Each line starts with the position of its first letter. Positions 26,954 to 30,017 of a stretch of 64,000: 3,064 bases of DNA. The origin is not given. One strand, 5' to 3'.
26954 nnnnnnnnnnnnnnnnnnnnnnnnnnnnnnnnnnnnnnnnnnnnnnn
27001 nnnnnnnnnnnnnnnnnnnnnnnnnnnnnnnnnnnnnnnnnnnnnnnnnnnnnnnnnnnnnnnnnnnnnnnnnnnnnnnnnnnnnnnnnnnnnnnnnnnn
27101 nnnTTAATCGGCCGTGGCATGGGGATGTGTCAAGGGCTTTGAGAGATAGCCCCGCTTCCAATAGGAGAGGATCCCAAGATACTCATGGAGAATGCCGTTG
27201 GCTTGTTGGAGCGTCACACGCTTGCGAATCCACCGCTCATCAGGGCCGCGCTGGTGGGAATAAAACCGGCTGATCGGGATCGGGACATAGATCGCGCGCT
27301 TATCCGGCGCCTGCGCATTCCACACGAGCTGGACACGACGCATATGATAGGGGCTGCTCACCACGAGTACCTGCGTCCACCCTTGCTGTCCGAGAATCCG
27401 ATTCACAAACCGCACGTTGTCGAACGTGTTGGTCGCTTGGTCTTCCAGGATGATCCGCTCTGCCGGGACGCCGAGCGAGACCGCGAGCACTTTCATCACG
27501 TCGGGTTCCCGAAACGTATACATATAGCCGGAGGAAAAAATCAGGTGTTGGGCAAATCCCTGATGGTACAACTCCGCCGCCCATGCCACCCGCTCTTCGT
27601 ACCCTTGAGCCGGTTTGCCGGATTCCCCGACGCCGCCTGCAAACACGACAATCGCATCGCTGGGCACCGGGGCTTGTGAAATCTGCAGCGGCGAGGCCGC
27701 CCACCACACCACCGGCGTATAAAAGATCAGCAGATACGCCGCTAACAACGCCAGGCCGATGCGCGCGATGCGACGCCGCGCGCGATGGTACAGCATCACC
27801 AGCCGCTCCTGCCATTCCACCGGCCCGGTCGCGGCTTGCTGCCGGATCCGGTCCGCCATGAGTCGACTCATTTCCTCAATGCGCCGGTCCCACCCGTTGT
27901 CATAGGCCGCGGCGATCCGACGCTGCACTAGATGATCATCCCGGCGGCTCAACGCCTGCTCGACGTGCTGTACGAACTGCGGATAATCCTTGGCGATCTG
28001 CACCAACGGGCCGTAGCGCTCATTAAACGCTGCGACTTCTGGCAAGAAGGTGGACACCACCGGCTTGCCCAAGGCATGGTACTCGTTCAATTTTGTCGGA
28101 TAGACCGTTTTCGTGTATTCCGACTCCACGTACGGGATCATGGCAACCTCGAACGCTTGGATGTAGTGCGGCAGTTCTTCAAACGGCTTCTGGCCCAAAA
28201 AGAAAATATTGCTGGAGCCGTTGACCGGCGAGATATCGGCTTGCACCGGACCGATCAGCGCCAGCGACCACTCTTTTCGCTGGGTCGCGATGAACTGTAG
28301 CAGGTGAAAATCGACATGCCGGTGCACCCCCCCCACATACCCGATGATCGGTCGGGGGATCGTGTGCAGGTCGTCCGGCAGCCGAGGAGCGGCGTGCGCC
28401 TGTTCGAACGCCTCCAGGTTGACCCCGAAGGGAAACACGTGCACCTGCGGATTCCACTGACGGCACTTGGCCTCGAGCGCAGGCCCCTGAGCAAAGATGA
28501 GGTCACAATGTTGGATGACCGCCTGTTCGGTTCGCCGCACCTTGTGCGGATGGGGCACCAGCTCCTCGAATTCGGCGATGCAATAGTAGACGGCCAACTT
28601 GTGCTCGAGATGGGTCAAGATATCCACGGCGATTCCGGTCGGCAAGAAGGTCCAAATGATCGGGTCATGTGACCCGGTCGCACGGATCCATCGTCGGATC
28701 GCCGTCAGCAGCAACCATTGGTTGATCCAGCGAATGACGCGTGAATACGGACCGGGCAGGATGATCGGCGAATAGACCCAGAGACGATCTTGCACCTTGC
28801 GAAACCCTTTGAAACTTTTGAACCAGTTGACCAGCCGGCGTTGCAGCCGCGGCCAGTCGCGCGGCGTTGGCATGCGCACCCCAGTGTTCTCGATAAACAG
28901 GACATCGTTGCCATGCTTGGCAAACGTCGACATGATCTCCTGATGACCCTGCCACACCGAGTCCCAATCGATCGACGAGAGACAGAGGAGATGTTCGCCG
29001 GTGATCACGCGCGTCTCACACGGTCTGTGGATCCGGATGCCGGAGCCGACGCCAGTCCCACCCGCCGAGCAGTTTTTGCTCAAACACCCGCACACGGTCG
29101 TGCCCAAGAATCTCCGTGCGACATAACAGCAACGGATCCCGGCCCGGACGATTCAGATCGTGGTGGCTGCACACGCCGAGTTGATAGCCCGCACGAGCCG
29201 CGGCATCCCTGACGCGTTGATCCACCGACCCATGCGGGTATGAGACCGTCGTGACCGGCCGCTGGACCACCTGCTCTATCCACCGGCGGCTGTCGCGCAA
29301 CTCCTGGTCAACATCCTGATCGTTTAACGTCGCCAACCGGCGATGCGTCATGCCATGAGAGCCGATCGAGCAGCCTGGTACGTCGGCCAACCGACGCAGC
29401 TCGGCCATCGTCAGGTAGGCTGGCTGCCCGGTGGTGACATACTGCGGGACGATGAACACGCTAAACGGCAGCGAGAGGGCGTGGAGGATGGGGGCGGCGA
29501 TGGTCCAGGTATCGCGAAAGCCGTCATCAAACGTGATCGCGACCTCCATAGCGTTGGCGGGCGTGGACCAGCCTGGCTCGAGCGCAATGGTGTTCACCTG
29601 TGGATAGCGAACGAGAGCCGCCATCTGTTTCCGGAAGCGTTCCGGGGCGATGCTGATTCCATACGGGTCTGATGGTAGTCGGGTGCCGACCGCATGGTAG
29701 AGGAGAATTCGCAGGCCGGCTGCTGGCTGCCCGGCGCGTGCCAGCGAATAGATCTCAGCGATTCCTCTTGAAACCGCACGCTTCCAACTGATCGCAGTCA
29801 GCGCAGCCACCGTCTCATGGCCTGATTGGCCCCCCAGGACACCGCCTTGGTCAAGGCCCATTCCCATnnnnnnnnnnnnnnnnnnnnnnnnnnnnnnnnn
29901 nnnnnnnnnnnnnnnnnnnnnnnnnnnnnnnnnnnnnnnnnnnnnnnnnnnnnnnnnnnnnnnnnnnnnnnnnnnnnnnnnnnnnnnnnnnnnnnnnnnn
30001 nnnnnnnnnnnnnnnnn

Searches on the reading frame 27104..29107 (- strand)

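Call 34: search_protein_families(library=pfam, proteins=[window:27104-29107:-], max_evalue=0.00001)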
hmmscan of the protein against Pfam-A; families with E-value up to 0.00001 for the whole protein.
window:27104-29107:- (667 aa): 2 families
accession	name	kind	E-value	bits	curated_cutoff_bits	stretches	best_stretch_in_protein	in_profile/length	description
PF02698.23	DUF218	-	2.8e-27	95.7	27.6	1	484-645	1-133/133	DUF218 domain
PF13692.12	Glyco_trans_1_4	-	5.7e-09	36.8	27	1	252-387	1-141/142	Glycosyl transferases group 1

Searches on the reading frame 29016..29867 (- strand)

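Call 70: search_protein_families(library=pfam, proteins=[window:29016-29867:-], max_evalue=0.0001)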
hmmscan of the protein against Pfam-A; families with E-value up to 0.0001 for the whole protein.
window:29016-29867:- (283 aa): 1 family
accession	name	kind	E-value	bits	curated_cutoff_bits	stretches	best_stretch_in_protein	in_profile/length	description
PF01522.26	Polysacc_deac_1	-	3.5e-23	82.3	23.1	1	106-230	6-123/124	Polysaccharide deacetylase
